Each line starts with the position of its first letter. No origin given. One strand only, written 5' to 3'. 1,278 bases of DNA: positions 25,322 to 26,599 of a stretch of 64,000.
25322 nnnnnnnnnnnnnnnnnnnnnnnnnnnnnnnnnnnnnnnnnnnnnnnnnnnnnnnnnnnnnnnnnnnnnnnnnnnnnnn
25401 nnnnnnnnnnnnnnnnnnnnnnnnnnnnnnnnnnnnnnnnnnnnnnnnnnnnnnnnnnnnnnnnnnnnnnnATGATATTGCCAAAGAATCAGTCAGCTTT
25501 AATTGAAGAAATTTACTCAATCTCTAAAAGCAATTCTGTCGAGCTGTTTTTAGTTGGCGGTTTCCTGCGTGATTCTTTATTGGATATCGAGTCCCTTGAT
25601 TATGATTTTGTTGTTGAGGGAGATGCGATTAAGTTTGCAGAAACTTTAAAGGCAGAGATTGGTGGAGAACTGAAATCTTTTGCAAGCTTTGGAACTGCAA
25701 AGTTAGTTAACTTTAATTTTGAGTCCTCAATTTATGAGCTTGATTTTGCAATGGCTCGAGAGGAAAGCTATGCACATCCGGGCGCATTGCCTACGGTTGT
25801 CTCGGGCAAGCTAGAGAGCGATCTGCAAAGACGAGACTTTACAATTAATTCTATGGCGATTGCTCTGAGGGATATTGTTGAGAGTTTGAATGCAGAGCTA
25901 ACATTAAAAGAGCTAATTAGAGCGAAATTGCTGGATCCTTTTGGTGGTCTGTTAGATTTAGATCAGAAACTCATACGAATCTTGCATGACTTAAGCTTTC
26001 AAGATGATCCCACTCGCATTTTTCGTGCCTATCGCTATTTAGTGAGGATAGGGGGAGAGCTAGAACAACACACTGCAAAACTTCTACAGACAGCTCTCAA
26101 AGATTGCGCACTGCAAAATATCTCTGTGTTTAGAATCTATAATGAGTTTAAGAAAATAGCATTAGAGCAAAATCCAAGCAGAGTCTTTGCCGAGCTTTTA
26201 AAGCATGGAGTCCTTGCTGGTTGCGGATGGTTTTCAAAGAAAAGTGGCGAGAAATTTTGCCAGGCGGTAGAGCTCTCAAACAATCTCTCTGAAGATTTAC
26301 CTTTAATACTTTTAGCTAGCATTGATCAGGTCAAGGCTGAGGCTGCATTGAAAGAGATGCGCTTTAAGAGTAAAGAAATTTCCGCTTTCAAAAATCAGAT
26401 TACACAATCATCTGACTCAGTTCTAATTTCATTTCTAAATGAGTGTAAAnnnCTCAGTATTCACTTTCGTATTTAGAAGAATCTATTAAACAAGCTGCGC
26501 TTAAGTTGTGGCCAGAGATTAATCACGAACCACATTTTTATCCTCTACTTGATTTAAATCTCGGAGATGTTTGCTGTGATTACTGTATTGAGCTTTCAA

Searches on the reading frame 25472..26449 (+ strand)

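Call 66: search_protein_families(library=pfam, proteins=[window:25472-26449:+], max_evalue=0.001)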
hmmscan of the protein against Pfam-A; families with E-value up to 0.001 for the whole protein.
window:25472-26449:+ (326 aa): 2 families
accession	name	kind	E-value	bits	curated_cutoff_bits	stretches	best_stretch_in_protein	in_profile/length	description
PF01743.26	PolyA_pol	-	5.2e-22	79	23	1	25-169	1-126/126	Poly A polymerase head domain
PF12627.12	PolyA_pol_RNAbd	-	5.2e-06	26.6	22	1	200-249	7-54/64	Probable RNA and SrmB- binding site of polymerase A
